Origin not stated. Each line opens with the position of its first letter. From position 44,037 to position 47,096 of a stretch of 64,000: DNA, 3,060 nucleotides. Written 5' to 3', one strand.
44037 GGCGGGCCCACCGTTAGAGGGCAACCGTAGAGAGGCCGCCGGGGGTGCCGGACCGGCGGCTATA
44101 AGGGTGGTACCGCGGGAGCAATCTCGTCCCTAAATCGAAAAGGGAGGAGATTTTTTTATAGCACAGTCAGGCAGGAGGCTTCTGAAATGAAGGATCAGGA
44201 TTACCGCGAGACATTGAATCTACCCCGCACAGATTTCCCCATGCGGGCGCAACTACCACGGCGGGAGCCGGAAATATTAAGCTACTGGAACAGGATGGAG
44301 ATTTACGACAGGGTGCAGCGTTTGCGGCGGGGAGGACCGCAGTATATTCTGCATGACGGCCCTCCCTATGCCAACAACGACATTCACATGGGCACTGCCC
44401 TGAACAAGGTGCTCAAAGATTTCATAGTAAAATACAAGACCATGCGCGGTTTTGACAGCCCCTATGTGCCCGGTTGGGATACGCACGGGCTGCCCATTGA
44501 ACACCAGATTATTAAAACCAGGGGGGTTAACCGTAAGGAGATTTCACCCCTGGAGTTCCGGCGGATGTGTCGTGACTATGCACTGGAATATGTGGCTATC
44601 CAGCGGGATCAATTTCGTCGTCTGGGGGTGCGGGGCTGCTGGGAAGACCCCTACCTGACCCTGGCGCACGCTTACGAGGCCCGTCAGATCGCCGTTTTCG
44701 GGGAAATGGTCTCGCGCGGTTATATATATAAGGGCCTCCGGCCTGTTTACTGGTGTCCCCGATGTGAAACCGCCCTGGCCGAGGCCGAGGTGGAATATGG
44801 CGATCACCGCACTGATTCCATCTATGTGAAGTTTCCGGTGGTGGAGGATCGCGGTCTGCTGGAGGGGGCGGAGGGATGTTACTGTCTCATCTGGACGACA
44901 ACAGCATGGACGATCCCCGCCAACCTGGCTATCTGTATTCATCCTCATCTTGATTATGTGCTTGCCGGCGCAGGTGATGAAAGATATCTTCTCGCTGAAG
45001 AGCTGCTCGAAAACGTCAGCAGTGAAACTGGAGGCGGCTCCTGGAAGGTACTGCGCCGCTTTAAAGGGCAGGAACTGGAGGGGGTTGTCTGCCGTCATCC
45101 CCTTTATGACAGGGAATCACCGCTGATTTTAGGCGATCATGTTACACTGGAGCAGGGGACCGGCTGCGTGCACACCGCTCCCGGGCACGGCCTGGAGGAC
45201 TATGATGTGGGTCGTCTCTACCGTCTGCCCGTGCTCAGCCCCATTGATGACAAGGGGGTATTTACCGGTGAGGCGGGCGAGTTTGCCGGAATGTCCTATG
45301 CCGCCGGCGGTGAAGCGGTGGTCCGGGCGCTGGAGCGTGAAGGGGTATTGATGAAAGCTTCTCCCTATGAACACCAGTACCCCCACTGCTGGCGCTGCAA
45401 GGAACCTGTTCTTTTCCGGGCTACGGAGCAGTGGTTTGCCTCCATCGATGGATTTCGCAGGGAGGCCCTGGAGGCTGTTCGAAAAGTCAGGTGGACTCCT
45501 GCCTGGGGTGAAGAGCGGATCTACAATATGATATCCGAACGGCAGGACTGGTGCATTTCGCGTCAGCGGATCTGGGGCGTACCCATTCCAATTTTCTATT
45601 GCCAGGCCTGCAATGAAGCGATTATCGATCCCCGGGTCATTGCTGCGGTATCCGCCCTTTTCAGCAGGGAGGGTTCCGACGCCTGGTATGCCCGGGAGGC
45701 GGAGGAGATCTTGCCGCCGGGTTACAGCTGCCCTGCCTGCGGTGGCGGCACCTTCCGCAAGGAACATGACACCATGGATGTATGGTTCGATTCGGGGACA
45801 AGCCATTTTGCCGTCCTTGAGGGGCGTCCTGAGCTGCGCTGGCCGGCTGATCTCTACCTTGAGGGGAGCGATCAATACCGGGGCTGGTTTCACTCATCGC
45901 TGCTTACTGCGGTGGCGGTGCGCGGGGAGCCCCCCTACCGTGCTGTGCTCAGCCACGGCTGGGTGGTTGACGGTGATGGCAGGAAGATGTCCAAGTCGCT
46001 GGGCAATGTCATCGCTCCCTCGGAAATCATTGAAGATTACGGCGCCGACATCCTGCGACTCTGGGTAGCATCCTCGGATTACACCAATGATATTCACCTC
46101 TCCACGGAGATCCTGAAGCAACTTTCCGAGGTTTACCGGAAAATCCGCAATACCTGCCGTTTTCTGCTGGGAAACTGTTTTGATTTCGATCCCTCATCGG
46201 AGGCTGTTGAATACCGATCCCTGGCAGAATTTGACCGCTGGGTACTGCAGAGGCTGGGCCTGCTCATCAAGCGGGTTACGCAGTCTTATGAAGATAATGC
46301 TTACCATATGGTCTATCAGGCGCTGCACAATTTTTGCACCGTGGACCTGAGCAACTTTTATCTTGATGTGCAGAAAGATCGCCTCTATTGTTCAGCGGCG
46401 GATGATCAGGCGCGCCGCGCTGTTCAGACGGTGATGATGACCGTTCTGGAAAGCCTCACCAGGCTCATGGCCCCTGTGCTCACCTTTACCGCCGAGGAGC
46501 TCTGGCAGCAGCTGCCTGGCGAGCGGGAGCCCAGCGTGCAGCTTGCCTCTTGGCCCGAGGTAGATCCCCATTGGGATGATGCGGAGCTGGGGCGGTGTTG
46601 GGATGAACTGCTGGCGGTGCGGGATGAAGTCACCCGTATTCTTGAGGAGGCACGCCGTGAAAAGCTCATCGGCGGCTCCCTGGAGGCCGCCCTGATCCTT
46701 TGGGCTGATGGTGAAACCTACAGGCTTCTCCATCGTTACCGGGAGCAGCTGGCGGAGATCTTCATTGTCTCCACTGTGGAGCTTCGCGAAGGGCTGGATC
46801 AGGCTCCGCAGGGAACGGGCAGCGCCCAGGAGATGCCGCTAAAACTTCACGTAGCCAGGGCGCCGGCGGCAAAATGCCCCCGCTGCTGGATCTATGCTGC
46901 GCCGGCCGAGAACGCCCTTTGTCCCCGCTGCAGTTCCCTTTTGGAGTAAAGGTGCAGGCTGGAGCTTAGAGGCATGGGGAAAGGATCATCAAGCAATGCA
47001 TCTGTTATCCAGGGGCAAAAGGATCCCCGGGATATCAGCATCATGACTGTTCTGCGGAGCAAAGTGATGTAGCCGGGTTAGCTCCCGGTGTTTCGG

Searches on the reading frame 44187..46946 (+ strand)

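Call 42: search_protein_families(library=pfam, proteins=[window:44187-46946:+], max_evalue=0.00001)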
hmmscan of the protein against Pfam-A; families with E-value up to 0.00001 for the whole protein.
window:44187-46946:+ (920 aa): 5 families
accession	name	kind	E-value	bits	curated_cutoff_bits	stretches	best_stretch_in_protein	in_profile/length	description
PF00133.28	tRNA-synt_1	-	1.1e-137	459.7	22.7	1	30-639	2-414/414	tRNA synthetases class I (I, L, M and V)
PF08264.19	Anticodon_1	-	1.5e-34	119.4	25.1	1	683-835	1-145/148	Anticodon-binding domain of tRNA ligase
PF09334.17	tRNA-synt_1g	-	2.8e-28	99.2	20.1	2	60-203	8-136/391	tRNA synthetases class I (M)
PF01406.26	tRNA-synt_1e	-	6.2e-09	36.1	27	1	577-645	231-298/301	tRNA synthetases class I (C) catalytic domain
PF01921.24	tRNA-synt_1f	-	6.3e-06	25.8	27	0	579-656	263-338/360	tRNA synthetases class I (K)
